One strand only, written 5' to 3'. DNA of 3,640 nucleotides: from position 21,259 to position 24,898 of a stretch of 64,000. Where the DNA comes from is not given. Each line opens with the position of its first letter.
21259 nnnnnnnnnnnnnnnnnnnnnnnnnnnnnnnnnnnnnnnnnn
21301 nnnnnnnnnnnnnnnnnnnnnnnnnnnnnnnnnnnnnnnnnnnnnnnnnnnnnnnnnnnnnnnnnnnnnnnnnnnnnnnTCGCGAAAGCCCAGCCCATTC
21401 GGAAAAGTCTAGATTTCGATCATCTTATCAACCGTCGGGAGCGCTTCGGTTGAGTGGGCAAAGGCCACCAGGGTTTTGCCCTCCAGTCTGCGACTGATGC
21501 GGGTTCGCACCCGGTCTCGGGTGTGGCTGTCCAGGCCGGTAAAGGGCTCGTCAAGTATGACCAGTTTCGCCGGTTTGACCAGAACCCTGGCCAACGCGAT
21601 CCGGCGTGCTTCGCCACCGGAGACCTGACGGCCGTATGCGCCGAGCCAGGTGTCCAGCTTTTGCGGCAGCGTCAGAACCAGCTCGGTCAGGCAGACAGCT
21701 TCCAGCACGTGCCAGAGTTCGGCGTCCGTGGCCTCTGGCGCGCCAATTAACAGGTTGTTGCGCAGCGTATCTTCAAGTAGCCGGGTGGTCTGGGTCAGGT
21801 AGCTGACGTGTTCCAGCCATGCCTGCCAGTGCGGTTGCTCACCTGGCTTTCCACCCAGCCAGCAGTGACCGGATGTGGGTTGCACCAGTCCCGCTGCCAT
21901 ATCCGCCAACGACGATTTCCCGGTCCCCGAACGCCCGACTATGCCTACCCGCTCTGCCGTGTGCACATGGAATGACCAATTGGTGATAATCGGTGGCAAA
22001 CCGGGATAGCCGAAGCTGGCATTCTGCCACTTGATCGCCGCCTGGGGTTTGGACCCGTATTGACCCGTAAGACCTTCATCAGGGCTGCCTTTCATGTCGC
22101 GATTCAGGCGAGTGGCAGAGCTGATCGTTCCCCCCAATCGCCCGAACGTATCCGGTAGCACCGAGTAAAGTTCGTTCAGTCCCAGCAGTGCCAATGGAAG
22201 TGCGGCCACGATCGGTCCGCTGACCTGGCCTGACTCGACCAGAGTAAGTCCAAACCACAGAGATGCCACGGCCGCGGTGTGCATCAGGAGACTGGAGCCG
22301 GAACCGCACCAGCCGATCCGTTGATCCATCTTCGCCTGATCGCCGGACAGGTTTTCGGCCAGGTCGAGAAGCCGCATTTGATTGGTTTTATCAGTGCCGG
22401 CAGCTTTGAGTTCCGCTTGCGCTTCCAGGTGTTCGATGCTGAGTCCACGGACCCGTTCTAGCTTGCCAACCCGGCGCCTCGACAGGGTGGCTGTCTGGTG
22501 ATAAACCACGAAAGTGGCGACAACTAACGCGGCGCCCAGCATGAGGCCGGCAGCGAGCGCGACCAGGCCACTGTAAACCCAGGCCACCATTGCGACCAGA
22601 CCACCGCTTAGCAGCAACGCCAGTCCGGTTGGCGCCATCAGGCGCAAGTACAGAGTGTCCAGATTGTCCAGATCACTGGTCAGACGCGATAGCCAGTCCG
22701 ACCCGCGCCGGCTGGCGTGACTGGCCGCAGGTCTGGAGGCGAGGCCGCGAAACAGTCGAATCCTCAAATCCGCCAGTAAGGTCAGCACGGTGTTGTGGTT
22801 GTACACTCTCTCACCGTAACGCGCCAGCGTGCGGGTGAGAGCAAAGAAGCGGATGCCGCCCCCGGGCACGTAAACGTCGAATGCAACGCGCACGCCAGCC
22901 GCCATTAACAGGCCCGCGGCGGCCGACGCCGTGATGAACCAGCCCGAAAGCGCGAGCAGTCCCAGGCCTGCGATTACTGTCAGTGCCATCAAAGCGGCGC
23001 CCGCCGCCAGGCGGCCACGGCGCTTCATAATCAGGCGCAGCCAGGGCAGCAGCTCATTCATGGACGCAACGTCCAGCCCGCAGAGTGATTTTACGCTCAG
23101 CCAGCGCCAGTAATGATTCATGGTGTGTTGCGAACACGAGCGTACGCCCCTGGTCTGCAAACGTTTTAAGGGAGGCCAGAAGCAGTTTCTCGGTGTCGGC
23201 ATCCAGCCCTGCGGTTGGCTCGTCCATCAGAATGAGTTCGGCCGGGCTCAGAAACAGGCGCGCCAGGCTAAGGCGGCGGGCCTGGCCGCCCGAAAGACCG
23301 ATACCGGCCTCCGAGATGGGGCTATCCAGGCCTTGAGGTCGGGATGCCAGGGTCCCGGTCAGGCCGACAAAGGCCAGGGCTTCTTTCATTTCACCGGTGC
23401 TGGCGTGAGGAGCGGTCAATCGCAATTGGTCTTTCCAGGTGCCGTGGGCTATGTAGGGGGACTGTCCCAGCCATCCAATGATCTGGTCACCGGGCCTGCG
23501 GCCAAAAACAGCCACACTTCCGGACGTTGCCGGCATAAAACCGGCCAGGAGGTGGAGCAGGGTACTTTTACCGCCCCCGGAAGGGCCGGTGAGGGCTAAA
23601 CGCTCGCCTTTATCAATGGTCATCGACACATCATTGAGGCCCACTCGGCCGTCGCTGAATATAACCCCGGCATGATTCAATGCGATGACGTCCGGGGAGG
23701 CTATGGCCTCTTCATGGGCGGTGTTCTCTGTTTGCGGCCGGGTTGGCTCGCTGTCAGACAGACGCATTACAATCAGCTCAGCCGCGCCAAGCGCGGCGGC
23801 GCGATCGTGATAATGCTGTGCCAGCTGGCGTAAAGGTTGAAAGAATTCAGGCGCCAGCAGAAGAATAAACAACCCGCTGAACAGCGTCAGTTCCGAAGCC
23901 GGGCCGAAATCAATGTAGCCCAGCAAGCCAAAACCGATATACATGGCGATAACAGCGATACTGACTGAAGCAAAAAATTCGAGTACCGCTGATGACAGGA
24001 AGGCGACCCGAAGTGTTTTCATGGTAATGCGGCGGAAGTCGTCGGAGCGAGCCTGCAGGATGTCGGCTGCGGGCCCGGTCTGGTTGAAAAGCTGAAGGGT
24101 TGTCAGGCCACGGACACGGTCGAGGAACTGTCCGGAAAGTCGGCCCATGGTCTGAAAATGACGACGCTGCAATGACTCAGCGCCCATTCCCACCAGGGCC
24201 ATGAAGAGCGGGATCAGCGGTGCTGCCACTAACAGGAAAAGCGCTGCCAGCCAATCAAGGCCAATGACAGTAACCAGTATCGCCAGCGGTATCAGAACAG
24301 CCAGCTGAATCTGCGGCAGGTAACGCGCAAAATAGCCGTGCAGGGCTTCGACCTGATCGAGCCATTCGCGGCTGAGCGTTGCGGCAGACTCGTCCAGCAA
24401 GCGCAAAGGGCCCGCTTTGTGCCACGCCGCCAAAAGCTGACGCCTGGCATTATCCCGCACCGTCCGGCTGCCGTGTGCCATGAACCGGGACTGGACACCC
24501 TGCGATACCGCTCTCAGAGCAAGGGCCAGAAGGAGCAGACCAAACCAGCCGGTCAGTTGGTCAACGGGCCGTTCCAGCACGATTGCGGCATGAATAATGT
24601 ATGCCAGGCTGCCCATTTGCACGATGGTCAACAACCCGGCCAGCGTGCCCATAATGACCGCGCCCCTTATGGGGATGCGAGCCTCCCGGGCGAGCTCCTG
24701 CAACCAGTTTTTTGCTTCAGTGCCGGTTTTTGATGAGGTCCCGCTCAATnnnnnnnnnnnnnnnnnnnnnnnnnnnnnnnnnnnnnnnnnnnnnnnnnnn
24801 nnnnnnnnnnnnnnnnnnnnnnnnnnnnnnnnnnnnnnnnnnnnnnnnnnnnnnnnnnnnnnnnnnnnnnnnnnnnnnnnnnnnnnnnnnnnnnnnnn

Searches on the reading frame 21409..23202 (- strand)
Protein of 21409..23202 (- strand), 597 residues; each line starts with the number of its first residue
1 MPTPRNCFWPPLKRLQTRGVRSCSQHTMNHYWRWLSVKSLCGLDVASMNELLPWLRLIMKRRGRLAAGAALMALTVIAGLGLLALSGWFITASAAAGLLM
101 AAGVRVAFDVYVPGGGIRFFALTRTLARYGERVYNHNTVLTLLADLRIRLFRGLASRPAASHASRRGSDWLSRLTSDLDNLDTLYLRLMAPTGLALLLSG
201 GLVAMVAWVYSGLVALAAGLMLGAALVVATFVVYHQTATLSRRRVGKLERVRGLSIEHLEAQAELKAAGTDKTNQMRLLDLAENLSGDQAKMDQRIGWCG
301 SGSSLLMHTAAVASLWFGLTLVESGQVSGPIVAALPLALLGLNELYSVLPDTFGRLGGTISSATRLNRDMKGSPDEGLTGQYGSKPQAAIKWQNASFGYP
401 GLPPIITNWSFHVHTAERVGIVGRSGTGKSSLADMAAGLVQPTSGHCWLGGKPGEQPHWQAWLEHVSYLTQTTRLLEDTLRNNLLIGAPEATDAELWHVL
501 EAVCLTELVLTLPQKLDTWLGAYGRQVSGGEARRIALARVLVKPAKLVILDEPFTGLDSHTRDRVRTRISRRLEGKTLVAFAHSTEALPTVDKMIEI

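Call 56: search_protein_families(library=ncbifam, proteins=[window:21409-23202:-], max_evalue=1e-10)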
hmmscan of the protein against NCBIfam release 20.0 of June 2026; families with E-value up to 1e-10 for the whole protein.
window:21409-23202:- (597 aa): 98 families (the best 25 are shown)
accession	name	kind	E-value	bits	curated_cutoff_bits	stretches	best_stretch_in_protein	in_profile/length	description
NF008364.0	PRK11160.1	equivalog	6.2e-111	371.8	630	1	48-595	1-545/575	heme ABC transporter ATP-binding protein/permease CydC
TIGR02868.1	CydC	equivalog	3.1e-99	333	329.05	1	54-584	4-529/530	thiol reductant ABC exporter subunit CydC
TIGR02857.1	CydD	equivalog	3.4e-62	211.1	435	1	382-596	314-528/529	thiol reductant ABC exporter subunit CydD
TIGR03375.1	type_I_sec_LssB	subfamily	1.8e-52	178.6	693.1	1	205-595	280-672/696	type I secretion system permease/ATPase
TIGR02204.1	MsbA_rel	hypoth_equivalog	8.1e-42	143.6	780.4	1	142-595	89-545/576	ABC transporter, permease/ATP-binding protein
TIGR03796.1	NHLM_micro_ABC1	equivalog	1.8e-40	138.9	853.3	1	150-595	233-682/710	NHLP family bacteriocin export ABC transporter peptidase/permease/ATPase subunit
NF008379.0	PRK11174.1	equivalog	1.2e-39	136.4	684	1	50-595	8-554/588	heme ABC transporter permease/ATP-binding protein CydD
TIGR02203.1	MsbA_lipidA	equivalog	4.8e-39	134.3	602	1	120-595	64-539/572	lipid A export permease/ATP-binding protein MsbA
NF045513.1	HepA_fam_ABC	equivalog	1.5e-36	126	725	1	119-595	103-579/610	heterocyst formation ABC transporter subunit HepA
TIGR00958.1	3a01208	subfamily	8.1e-36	123.5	874.6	1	146-591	236-680/711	antigen peptide transporter 2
NF010178.0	PRK13657.1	equivalog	1.2e-34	119.7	733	1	150-591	95-536/588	glucan ABC transporter ATP-binding protein/ permease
TIGR01846.1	type_I_sec_HlyB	subfamily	2.6e-33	115.2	725.55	1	133-595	202-662/694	type I secretion system permease/ATPase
NF008056.1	PRK10790.1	equivalog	1.9e-32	112.6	746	1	388-593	339-543/584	SmdB family multidrug efflux ABC transporter permease/ATP-binding protein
TIGR01842.1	type_I_sec_PrtD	subfamily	8.6e-31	107.1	510.15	1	241-595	170-524/544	type I secretion system permease/ATPase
NF050066.1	LPSTprtrPglK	equivalog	8.4e-29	100.4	1000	1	388-596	347-554/558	BC-type lipopolysaccharide transporter PglK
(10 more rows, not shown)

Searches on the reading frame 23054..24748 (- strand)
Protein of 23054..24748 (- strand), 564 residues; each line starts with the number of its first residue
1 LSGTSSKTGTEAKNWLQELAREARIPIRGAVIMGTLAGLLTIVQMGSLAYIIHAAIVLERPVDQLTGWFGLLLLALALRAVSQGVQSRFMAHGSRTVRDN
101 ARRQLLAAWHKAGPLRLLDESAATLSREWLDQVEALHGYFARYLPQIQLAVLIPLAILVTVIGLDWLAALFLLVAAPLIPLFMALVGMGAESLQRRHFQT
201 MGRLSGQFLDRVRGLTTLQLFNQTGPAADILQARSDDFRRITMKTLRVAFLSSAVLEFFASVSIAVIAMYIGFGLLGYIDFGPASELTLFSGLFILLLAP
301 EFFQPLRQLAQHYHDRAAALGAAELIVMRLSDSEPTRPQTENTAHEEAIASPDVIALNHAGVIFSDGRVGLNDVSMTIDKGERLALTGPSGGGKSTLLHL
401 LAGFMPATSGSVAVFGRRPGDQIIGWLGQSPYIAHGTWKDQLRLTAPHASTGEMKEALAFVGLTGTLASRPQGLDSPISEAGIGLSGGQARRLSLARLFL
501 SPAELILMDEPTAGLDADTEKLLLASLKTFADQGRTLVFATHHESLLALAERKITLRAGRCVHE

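Call 56: search_protein_families(library=ncbifam, proteins=[window:23054-24748:-], max_evalue=1e-10)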
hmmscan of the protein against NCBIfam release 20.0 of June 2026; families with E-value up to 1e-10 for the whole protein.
window:23054-24748:- (564 aa): 139 families (the best 25 are shown)
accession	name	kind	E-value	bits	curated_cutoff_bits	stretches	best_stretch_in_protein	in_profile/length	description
TIGR02857.1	CydD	equivalog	9.2e-159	529.8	435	1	25-556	3-529/529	thiol reductant ABC exporter subunit CydD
NF008379.0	PRK11174.1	equivalog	1.6e-154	515.8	684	1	10-563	7-563/588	heme ABC transporter permease/ATP-binding protein CydD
TIGR02868.1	CydC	equivalog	3.2e-57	194.4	329.05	1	100-543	87-529/530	thiol reductant ABC exporter subunit CydC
TIGR03375.1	type_I_sec_LssB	subfamily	7.6e-50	169.9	693.1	1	156-562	279-680/696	type I secretion system permease/ATPase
NF008364.0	PRK11160.1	equivalog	4.5e-46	157.6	630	1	132-561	126-552/575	heme ABC transporter ATP-binding protein/permease CydC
TIGR02203.1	MsbA_lipidA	equivalog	8.1e-40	136.8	602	1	70-562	58-547/572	lipid A export permease/ATP-binding protein MsbA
TIGR02204.1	MsbA_rel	hypoth_equivalog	3.9e-35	121.6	780.4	1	169-563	161-554/576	ABC transporter, permease/ATP-binding protein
TIGR03797.1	NHLM_micro_ABC2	equivalog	6e-33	114.3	709.4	1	131-563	240-664/686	NHLP bacteriocin export ABC transporter permease/ATPase subunit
TIGR01193.1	bacteriocin_ABC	subfamily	7.3e-32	110.7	523.85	1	149-562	274-687/708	peptide cleavage/export ABC transporter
NF010178.0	PRK13657.1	equivalog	7.9e-32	110.4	733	1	108-562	105-548/588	glucan ABC transporter ATP-binding protein/ permease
TIGR01842.1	type_I_sec_PrtD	subfamily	3.1e-31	108.5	510.15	1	369-560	332-530/544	type I secretion system permease/ATPase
NF008056.1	PRK10790.1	equivalog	5e-31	107.9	746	1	22-563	20-554/584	SmdB family multidrug efflux ABC transporter permease/ATP-binding protein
TIGR03796.1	NHLM_micro_ABC1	equivalog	1.7e-29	102.6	853.3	1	16-562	142-690/710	NHLP family bacteriocin export ABC transporter peptidase/permease/ATPase subunit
NF045513.1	HepA_fam_ABC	equivalog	2.4e-29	102.3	725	1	63-563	92-588/610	heterocyst formation ABC transporter subunit HepA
NF008381.0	PRK11176.1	equivalog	3e-29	101.8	867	1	68-561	66-556/582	lipid A ABC transporter ATP-binding protein/permease MsbA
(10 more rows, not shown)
